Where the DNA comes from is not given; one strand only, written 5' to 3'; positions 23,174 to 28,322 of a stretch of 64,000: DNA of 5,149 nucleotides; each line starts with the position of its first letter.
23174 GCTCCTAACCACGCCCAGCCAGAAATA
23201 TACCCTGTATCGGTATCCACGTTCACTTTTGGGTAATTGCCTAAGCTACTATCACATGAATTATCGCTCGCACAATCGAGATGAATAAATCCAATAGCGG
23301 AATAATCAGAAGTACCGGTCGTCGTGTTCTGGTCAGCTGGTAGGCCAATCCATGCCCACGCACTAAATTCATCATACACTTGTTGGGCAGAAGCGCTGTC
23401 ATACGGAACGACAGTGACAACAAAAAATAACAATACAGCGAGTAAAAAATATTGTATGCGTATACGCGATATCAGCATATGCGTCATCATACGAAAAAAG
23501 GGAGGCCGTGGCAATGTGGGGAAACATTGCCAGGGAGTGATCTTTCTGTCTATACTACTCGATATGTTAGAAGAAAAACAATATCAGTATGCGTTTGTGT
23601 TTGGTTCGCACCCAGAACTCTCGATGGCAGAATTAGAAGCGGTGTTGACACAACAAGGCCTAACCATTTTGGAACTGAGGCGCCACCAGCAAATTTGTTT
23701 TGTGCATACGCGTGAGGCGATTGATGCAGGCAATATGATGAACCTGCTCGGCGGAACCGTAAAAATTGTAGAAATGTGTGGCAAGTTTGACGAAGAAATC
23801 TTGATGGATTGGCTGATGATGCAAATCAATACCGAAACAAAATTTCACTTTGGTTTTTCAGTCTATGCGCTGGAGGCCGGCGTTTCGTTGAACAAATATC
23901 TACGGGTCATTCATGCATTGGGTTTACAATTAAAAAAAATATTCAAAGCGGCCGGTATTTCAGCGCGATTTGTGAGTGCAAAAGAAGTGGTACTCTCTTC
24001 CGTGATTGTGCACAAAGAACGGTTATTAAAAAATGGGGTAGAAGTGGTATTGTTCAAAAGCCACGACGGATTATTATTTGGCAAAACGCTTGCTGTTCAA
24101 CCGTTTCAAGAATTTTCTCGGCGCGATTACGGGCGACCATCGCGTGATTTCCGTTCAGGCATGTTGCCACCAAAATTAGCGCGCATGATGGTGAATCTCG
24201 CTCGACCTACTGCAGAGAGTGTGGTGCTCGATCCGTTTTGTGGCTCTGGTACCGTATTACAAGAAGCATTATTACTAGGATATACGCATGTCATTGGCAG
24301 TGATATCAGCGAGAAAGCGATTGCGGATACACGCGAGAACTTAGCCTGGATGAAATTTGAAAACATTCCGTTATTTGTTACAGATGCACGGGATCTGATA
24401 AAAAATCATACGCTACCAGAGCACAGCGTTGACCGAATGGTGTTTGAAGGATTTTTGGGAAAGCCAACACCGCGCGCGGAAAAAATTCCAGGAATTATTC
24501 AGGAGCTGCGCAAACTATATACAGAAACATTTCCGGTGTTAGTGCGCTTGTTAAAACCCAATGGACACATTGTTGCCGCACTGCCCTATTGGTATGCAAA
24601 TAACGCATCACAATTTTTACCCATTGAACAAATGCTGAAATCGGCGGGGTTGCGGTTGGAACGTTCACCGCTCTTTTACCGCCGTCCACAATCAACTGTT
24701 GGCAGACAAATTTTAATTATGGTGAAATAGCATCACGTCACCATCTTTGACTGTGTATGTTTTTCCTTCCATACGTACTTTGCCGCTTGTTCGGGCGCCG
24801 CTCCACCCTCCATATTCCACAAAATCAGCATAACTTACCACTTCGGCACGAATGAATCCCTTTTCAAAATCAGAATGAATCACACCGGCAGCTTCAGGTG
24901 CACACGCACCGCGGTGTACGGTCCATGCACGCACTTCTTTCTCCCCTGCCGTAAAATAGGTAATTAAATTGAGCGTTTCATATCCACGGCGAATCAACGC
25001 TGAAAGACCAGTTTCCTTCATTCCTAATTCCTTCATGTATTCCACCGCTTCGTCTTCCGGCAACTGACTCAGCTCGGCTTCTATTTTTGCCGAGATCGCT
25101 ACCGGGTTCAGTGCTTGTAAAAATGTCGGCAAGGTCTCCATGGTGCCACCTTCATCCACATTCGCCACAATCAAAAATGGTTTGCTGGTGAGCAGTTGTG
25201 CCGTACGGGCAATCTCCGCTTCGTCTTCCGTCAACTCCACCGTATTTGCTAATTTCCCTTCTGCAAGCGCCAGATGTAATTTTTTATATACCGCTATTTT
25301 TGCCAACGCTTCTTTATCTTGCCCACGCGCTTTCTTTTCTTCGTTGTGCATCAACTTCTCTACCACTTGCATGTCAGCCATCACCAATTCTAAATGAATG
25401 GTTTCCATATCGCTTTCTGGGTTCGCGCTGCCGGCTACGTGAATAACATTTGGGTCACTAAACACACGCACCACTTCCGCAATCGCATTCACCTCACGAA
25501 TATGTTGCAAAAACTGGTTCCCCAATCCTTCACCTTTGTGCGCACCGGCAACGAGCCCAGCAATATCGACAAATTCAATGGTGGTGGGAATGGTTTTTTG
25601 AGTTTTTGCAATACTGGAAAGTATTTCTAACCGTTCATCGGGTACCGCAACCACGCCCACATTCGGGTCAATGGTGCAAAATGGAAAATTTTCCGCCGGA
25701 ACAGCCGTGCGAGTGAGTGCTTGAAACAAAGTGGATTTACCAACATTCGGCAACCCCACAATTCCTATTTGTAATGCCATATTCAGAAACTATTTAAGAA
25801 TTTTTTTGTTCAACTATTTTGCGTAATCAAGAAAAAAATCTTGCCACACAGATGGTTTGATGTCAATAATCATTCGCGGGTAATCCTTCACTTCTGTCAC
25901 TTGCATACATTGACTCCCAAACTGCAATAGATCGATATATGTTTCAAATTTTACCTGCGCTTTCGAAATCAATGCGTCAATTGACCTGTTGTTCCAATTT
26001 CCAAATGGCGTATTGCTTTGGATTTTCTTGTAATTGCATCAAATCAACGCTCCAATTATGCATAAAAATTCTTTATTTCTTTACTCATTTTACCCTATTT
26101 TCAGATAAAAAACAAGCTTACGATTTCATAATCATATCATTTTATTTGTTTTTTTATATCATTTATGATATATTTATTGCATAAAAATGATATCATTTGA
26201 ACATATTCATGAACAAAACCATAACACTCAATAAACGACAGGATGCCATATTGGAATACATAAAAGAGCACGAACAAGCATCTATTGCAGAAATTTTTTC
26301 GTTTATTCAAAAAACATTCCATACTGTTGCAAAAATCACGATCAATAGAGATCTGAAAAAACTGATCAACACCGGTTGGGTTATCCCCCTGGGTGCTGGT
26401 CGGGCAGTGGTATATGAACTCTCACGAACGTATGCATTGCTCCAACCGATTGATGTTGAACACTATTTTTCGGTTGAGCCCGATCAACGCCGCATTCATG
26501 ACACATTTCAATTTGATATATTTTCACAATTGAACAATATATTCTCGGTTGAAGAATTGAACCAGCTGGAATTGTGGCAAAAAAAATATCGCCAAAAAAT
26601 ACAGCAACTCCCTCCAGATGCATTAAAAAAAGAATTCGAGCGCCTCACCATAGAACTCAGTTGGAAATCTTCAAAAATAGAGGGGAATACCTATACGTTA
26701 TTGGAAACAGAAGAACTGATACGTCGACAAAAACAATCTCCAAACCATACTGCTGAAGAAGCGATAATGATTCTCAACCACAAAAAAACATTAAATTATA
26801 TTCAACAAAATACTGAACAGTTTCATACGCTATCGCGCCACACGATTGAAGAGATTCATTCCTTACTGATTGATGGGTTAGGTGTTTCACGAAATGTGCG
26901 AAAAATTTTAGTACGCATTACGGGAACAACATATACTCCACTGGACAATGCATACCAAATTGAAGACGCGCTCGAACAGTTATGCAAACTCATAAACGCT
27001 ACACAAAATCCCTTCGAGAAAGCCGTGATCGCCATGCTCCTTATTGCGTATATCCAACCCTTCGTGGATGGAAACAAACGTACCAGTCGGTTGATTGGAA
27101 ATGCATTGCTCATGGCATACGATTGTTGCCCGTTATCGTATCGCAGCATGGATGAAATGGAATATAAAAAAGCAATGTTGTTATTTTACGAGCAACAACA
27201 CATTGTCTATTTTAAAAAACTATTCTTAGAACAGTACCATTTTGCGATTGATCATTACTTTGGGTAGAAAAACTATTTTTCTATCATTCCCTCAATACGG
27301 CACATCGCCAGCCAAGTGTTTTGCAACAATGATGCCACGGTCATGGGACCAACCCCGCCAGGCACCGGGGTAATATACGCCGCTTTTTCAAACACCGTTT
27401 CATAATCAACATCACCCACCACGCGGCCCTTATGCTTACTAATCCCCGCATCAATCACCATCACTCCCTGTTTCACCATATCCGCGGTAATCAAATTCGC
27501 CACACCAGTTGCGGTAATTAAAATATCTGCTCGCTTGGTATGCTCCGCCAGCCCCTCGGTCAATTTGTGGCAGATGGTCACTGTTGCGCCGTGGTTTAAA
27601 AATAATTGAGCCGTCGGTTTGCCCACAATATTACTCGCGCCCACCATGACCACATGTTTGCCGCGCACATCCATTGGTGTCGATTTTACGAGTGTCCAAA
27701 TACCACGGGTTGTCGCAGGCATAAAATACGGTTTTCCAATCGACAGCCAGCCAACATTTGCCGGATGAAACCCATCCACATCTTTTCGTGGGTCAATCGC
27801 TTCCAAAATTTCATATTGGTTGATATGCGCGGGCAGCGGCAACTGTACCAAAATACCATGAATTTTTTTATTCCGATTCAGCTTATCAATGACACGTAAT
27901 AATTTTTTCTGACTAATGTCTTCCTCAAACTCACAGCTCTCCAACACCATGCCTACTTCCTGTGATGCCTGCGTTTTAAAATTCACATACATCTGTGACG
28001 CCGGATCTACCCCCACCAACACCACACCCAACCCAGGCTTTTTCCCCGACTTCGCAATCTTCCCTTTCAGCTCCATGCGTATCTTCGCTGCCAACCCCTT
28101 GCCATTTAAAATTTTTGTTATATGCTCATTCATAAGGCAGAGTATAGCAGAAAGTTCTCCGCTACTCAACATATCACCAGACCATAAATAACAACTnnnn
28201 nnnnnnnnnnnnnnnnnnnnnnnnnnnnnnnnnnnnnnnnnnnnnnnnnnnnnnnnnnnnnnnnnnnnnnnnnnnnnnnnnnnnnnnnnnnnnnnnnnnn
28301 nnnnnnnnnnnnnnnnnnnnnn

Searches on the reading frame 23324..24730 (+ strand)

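Call 11: search_protein_families(library=pfam, proteins=[window:23324-24730:+], max_evalue=0.001)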
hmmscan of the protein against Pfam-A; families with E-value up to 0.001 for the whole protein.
window:23324-24730:+ (468 aa): 8 families
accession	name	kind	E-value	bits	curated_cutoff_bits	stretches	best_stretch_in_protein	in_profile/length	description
PF01170.24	UPF0020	-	3e-14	53.6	22.3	1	274-420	4-166/197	RMKL-like, methyltransferase domain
PF13847.12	Methyltransf_31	-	9.5e-12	45.3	27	1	298-422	4-113/145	Methyltransferase domain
PF01555.25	N6_N4_Mtase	-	5.1e-08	33.6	26.7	1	281-334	166-217/221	DNA methylase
PF13649.12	Methyltransf_25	-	4.9e-07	30.8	27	1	301-374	1-70/97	Methyltransferase domain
PF03602.21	Cons_hypoth95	-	2.3e-06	27.8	24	1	296-371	40-116/182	Conserved hypothetical protein 95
PF08241.18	Methyltransf_11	-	0.00016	22.7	21.2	0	303-378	2-70/95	Methyltransferase domain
PF08242.18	Methyltransf_12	-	0.00068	20.8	30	0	306-381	5-78/98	Methyltransferase domain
PF06325.19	PrmA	-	0.00091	19.2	22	0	298-360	162-223/296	Ribosomal protein L11 methyltransferase (PrmA)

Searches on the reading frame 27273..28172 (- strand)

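Call 62: search_protein_families(library=pfam, proteins=[window:27273-28172:-], max_evalue=0.00001)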
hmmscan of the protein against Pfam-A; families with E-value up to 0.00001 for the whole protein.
window:27273-28172:- (299 aa): 2 families
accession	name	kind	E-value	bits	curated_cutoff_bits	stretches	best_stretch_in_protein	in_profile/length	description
PF02882.25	THF_DHG_CYH_C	-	5.3e-62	208.3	27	1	136-291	1-157/160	Tetrahydrofolate dehydrogenase/cyclohydrolase, NAD(P)-binding domain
PF00763.28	THF_DHG_CYH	-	1.7e-38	131.9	32.8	1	22-133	1-115/115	Tetrahydrofolate dehydrogenase/cyclohydrolase, catalytic domain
